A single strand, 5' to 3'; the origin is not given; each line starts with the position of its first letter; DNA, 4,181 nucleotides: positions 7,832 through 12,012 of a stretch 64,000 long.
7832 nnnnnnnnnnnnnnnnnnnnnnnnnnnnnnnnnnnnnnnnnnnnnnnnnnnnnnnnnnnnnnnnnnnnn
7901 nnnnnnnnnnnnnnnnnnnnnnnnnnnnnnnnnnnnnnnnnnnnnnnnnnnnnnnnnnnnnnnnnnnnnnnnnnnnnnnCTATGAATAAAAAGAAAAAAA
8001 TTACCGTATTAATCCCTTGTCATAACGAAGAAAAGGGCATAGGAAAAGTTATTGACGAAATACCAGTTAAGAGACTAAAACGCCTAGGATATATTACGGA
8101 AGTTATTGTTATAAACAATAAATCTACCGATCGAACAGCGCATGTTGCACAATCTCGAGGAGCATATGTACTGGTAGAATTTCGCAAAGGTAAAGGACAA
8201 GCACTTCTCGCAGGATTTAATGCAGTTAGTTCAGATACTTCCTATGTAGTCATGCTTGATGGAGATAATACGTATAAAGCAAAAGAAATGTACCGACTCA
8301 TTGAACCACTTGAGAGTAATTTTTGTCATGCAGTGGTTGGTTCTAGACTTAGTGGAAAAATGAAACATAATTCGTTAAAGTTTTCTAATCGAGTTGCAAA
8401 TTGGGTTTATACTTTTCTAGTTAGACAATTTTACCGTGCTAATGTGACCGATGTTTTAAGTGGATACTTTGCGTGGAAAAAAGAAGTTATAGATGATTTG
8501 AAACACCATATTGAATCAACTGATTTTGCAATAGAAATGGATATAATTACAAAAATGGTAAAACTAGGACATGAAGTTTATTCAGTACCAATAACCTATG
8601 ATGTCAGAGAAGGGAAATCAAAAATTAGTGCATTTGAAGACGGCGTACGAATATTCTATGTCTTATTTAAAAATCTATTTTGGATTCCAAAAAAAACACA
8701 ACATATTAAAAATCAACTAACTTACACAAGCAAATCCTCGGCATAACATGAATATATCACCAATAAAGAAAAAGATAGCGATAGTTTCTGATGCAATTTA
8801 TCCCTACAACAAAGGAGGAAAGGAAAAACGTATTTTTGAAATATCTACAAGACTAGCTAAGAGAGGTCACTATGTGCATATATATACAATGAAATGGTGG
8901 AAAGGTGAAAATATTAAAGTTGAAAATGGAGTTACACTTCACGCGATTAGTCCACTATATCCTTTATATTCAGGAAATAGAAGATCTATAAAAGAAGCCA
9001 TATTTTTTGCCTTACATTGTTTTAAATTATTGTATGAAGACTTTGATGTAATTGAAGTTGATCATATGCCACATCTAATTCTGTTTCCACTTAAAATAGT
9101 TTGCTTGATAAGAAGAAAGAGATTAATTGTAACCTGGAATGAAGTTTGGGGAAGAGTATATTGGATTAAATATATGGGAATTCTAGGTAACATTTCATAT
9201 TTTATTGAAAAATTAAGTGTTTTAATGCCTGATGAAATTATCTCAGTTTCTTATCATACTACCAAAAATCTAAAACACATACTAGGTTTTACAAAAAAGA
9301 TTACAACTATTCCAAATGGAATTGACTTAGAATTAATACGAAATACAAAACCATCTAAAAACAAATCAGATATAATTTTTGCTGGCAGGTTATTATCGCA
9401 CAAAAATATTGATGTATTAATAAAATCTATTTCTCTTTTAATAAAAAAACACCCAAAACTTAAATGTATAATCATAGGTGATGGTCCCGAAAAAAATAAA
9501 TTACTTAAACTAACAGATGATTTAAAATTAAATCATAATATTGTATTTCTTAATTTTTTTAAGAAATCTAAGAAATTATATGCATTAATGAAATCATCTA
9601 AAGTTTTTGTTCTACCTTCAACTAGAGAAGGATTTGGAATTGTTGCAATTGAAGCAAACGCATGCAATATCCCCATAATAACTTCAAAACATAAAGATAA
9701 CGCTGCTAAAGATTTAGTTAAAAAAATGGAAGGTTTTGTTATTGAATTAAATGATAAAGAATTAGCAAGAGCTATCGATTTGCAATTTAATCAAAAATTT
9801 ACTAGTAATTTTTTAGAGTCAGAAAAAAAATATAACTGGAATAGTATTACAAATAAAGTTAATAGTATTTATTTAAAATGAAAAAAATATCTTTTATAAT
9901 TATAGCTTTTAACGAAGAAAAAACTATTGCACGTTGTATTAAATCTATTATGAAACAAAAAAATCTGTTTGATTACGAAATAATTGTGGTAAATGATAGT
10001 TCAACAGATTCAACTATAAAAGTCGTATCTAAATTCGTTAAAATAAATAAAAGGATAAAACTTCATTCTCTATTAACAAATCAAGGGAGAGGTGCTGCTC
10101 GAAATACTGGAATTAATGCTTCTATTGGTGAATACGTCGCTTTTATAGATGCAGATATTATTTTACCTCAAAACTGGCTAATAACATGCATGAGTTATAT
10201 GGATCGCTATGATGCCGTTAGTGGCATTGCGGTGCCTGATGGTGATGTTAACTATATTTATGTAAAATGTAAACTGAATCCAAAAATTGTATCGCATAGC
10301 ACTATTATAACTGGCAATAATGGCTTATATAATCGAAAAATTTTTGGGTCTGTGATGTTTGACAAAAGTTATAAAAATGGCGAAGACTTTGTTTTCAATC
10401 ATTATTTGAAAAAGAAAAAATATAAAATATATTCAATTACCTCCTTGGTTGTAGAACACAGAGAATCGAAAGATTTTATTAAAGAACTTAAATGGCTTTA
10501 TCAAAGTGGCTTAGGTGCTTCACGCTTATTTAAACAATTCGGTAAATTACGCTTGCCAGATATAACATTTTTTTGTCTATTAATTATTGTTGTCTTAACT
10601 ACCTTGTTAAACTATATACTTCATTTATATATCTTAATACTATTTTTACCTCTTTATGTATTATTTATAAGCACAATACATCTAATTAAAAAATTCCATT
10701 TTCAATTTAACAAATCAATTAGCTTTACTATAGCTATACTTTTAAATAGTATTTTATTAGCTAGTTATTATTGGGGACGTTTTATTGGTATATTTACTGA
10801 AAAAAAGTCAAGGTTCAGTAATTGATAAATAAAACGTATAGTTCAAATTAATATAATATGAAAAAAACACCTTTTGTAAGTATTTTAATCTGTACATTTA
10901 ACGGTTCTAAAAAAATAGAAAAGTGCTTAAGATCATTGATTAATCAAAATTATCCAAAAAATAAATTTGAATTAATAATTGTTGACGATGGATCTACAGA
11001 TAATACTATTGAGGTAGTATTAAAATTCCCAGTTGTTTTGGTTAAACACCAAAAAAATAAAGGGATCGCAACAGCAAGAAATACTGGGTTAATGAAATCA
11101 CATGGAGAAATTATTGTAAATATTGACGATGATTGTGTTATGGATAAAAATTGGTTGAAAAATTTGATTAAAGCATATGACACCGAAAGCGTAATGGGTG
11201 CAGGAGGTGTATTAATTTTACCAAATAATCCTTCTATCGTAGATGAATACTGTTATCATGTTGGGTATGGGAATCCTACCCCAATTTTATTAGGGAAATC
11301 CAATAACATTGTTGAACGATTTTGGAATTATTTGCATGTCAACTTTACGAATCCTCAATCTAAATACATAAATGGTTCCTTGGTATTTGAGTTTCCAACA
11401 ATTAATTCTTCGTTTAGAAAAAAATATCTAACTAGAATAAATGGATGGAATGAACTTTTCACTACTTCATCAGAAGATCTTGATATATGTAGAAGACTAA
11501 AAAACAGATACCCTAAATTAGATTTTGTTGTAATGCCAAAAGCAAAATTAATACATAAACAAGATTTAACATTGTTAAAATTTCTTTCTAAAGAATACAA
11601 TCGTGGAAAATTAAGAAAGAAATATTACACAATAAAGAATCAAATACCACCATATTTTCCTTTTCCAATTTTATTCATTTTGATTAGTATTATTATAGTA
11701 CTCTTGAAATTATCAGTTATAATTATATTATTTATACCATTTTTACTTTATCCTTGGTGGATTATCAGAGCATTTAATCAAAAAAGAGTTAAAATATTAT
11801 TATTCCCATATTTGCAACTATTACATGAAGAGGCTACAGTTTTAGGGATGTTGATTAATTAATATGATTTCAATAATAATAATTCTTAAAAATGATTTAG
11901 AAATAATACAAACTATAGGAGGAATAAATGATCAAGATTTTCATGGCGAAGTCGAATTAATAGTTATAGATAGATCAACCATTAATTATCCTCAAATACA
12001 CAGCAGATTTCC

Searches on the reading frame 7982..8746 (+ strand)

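Call 12: search_protein_families(library=ncbifam, proteins=[window:7982-8746:+], max_evalue=0.00001)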
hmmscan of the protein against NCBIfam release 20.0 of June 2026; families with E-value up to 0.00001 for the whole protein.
window:7982-8746:+ (254 aa): 10 families
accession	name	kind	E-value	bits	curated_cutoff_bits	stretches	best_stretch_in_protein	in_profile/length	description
TIGR04182.1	glyco_TIGR04182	equivalog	1.7e-50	172.1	325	1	7-231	2-217/293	S-layer glycoprotein N-glycosyltransferase AglJ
NF041391.1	DPhHxTase_Halo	equivalog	7.2e-21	74.2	375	1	14-225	4-202/213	dolichyl-phosphate hexose transferase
NF010496.0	PRK13915.1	equivalog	1.2e-16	60.7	262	1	3-187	29-221/307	glucosyl-3-phosphoglycerate synthase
NF058614.1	PPMAGASynPpgS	equivalog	9.5e-16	57.9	370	1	8-224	3-215/226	polyprenyl-phospho-N-acetylgalactosaminyl synthase PpgS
NF007986.1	PRK10714.1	equivalog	7.8e-11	41.5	529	1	3-216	4-211/316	undecaprenyl-phosphate 4-deoxy-4-formamido-L-arabinose transferase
TIGR03937.1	PgaC_IcaA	equivalog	1.4e-10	40.7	422.3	1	3-116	43-156/407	poly-beta-1,6-N-acetyl-D-glucosamine synthase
NF041865.1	EpsU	equivalog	8.7e-09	34.9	700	1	3-111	37-148/394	exopolysaccharide biosynthesis GT2 family glycosyltransferase EpsU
TIGR04283.1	glyco_like_mftF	equivalog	1.4e-08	34.6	182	1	7-110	1-97/221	TIGR04283 family arsenosugar biosynthesis glycosyltransferase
NF047588.1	GlcsyltransPgfSStrep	equivalog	2.9e-08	33.3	500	1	6-144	2-139/308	glycosyltransferase PgfS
NF038302.1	EPS_HpsE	equivalog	1.5e-06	27.4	300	1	6-131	2-132/307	hormogonium polysaccharide biosynthesis glycosyltransferase HpsE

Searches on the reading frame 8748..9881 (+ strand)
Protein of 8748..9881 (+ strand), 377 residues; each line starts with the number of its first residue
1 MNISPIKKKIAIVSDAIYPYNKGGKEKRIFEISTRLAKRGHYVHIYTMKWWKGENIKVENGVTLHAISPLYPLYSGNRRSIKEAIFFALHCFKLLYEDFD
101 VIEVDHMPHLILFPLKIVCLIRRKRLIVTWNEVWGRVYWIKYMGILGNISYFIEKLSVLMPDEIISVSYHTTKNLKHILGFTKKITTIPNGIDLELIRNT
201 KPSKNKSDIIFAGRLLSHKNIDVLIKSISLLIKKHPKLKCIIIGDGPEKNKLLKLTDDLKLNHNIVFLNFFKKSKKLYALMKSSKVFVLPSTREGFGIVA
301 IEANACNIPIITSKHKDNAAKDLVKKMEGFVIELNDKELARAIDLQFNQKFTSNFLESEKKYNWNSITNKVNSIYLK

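Call 12: search_protein_families(library=ncbifam, proteins=[window:8748-9881:+], max_evalue=0.00001)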
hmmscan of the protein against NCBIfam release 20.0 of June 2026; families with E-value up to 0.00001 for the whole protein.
window:8748-9881:+ (377 aa): 30 families (the best 25 are shown)
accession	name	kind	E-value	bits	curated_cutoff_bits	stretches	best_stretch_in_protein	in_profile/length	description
TIGR03999.1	thiol_BshA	equivalog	1.2e-23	83.7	273.7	1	30-370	19-365/375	N-acetyl-alpha-D-glucosaminyl L-malate synthase BshA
NF041010.1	glycosy_Agl16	equivalog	1.5e-21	76.7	575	1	148-375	121-348/352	glycosylation protein Agl16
TIGR04157.1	glyco_rSAM_CFB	subfamily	1.6e-20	73.5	400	1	152-363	161-379/406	TIGR04157 family glycosyltransferase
NF050063.1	ProtGlycPglJ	equivalog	3.8e-20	72.4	500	1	17-342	8-325/363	N-acetylgalactosamine-N,N'-diacetylbacillosaminyl-diphospho-undecaprenol 4-alpha-N-acetylgalactosaminyltransferase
TIGR03449.1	mycothiol_MshA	equivalog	1e-17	64.1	462.5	1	184-316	189-336/406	D-inositol-3-phosphate glycosyltransferase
TIGR02149.1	glgA_Coryne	subfamily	2.6e-17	63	302.4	1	148-375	132-387/391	glycogen synthase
NF050056.1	ProtGlycPglH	equivalog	2.7e-17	62.9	600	1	173-365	147-340/354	GalNAc-alpha-(1->4)-GalNAc-alpha-(1->3)-diNAcBac-PP-undecaprenol alpha-1,4-N-acetyl-D-galactosaminyltransferase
TIGR03088.1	stp2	hypoth_equivalog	1.6e-16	60.3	409.05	1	162-349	138-338/374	TIGR03088 family PEP-CTERM/XrtA system glycosyltransferase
NF047684.1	TeichurnBiosyTuaC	equivalog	7.3e-16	58.1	550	1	157-352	161-357/391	teichuronic acid biosynthesis protein TuaC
NF047880.1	glyco_SdgA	exception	1.1e-15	57.2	800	1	164-374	272-486/488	serine-aspartate repeat adhesin O-glycosyltransferase SdgA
NF053787.1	GlcN_PG_synth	equivalog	2.3e-15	56.3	480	1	191-375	182-356/361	N-acetylglucosaminyl phosphatidylglycerol synthase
NF046085.1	XrtY_assoc_Gly1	equivalog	5.6e-15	55.1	400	1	163-354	163-354/387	XrtY-associated glycosyltransferase XYAG1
TIGR02918.1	TIGR02918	equivalog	5.7e-15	55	574.6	1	176-366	290-475/500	accessory Sec system glycosyltransferase GtfA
TIGR04047.1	MSMEG_0565_glyc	hypoth_equivalog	6.5e-15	55.1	259.85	1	157-370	135-366/373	MSMEG_0565 family glycosyltransferase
NF041876.1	EPS_EpsE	equivalog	1.1e-14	54.5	400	1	182-346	185-358/389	exopolysaccharide biosynthesis GT4 family glycosyltransferase EpsE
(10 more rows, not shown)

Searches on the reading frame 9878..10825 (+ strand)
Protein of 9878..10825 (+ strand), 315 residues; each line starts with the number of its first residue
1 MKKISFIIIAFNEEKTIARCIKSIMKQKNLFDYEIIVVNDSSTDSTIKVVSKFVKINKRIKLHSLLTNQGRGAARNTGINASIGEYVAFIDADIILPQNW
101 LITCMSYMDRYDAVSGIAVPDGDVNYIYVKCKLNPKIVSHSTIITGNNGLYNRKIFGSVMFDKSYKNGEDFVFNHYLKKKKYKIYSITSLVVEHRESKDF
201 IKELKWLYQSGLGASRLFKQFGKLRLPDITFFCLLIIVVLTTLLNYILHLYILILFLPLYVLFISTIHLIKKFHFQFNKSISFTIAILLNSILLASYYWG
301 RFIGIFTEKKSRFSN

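Call 12: search_protein_families(library=ncbifam, proteins=[window:9878-10825:+], max_evalue=0.00001)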
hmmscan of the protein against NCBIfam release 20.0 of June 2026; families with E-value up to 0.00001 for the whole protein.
window:9878-10825:+ (315 aa): 22 families
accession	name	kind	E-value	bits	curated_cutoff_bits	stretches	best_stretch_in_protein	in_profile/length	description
NF007482.0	PRK10073.1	equivalog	4.2e-20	72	423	1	2-98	6-100/334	glycosyltransferase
NF047683.1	TeichurnBiosyTuaG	equivalog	1.6e-19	70.5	400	1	3-206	7-215/252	teichuronic acid biosynthesis protein TuaG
TIGR03937.1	PgaC_IcaA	equivalog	1.6e-19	70.2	422.3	1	2-116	45-161/407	poly-beta-1,6-N-acetyl-D-glucosamine synthase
NF038302.1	EPS_HpsE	equivalog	1.9e-18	66.5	300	1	4-115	3-118/307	hormogonium polysaccharide biosynthesis glycosyltransferase HpsE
TIGR04283.1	glyco_like_mftF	equivalog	1.3e-15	57.6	182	1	4-190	1-181/221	TIGR04283 family arsenosugar biosynthesis glycosyltransferase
NF041875.1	EPS_EpsD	equivalog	2.1e-15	56.9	370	1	5-101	2-97/325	exopolysaccharide biosynthesis glycosyltransferase EpsD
NF047588.1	GlcsyltransPgfSStrep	equivalog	8.1e-15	54.8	500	1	3-157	2-160/308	glycosyltransferase PgfS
NF050050.1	ProtGlycPglI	equivalog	8.7e-15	54.9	500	1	1-109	1-109/306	GalNAc(5)-diNAcBac-PP-undecaprenol beta-1,3-glucosyltransferase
TIGR03111.1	glyc2_xrt_Gpos1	hypoth_equivalog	1.5e-14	53.7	363.95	1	3-106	50-154/439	TIGR03111 family XrtG-associated glycosyltransferase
TIGR03965.1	mycofact_glyco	equivalog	2.4e-14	53.1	280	1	3-108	75-179/467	mycofactocin biosynthesis glycosyltransferase MftF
NF053739.1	GlytfEpsEBac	equivalog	9.1e-12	44.5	450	1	3-114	2-116/265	glycosyltransferase EpsE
NF010496.0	PRK13915.1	equivalog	9.8e-12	44.6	262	1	2-103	31-136/307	glucosyl-3-phosphoglycerate synthase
NF041394.1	GtaseAglG_Halo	equivalog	6e-11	42.2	440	1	3-115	2-114/304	glucosyl-dolichyl phosphate glucuronosyltransferase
NF038299.1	EPS_HpsN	equivalog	1.4e-10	40.7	425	1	3-112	2-111/317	hormogonium polysaccharide biosynthesis glycosyltransferase HpsN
TIGR04242.1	nodulat_NodC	equivalog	4.5e-09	35.8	550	1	4-106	50-154/395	chitooligosaccharide synthase NodC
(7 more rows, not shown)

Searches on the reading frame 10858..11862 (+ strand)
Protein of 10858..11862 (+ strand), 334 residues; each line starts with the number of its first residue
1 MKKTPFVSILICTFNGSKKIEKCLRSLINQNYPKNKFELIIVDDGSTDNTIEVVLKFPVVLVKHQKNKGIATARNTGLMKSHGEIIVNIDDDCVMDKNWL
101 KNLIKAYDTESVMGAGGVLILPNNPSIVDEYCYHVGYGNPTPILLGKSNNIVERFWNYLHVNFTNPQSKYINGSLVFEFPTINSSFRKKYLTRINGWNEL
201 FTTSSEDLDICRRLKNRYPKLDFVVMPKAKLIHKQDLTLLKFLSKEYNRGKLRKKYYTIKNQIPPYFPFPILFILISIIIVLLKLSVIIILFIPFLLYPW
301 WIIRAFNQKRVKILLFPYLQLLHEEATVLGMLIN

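Call 12: search_protein_families(library=ncbifam, proteins=[window:10858-11862:+], max_evalue=0.00001)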
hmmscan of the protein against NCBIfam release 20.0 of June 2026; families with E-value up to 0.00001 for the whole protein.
window:10858-11862:+ (334 aa): 19 families
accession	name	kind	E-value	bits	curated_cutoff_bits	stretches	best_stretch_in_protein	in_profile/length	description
NF041875.1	EPS_EpsD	equivalog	6.7e-31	107.9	370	1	7-110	1-107/325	exopolysaccharide biosynthesis glycosyltransferase EpsD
TIGR03965.1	mycofact_glyco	equivalog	9.8e-29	100.5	280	1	4-131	73-204/467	mycofactocin biosynthesis glycosyltransferase MftF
TIGR03937.1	PgaC_IcaA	equivalog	5.2e-23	81.6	422.3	1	2-115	42-158/407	poly-beta-1,6-N-acetyl-D-glucosamine synthase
NF007482.0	PRK10073.1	equivalog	1.3e-20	73.6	423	1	1-105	2-108/334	glycosyltransferase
NF041394.1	GtaseAglG_Halo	equivalog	4e-19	69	440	1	7-120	3-120/304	glucosyl-dolichyl phosphate glucuronosyltransferase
TIGR03111.1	glyc2_xrt_Gpos1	hypoth_equivalog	5.2e-17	61.8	363.95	1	2-127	46-176/439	TIGR03111 family XrtG-associated glycosyltransferase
NF038302.1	EPS_HpsE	equivalog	5.7e-17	61.6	300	1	8-120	4-124/307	hormogonium polysaccharide biosynthesis glycosyltransferase HpsE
NF047683.1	TeichurnBiosyTuaG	equivalog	6.3e-14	52.2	400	1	2-104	3-108/252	teichuronic acid biosynthesis protein TuaG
NF038299.1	EPS_HpsN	equivalog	9.5e-14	51.1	425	1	5-235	1-222/317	hormogonium polysaccharide biosynthesis glycosyltransferase HpsN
TIGR04283.1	glyco_like_mftF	equivalog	2.5e-13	50.1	182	1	7-112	1-103/221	TIGR04283 family arsenosugar biosynthesis glycosyltransferase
TIGR04242.1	nodulat_NodC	equivalog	2.2e-12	46.6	550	1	3-123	46-172/395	chitooligosaccharide synthase NodC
NF050050.1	ProtGlycPglI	equivalog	2.3e-12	46.9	500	1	5-109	2-110/306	GalNAc(5)-diNAcBac-PP-undecaprenol beta-1,3-glucosyltransferase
NF053739.1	GlytfEpsEBac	equivalog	2.6e-11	43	450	1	5-110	1-110/265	glycosyltransferase EpsE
NF007453.0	PRK10018.1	equivalog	4.2e-10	39.7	382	1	1-101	2-105/280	colanic acid biosynthesis glycosyltransferase WcaA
TIGR04017.1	WcaA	equivalog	1.2e-09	38.2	495.75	1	2-101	2-104/279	colanic acid biosynthesis glycosyltransferase WcaA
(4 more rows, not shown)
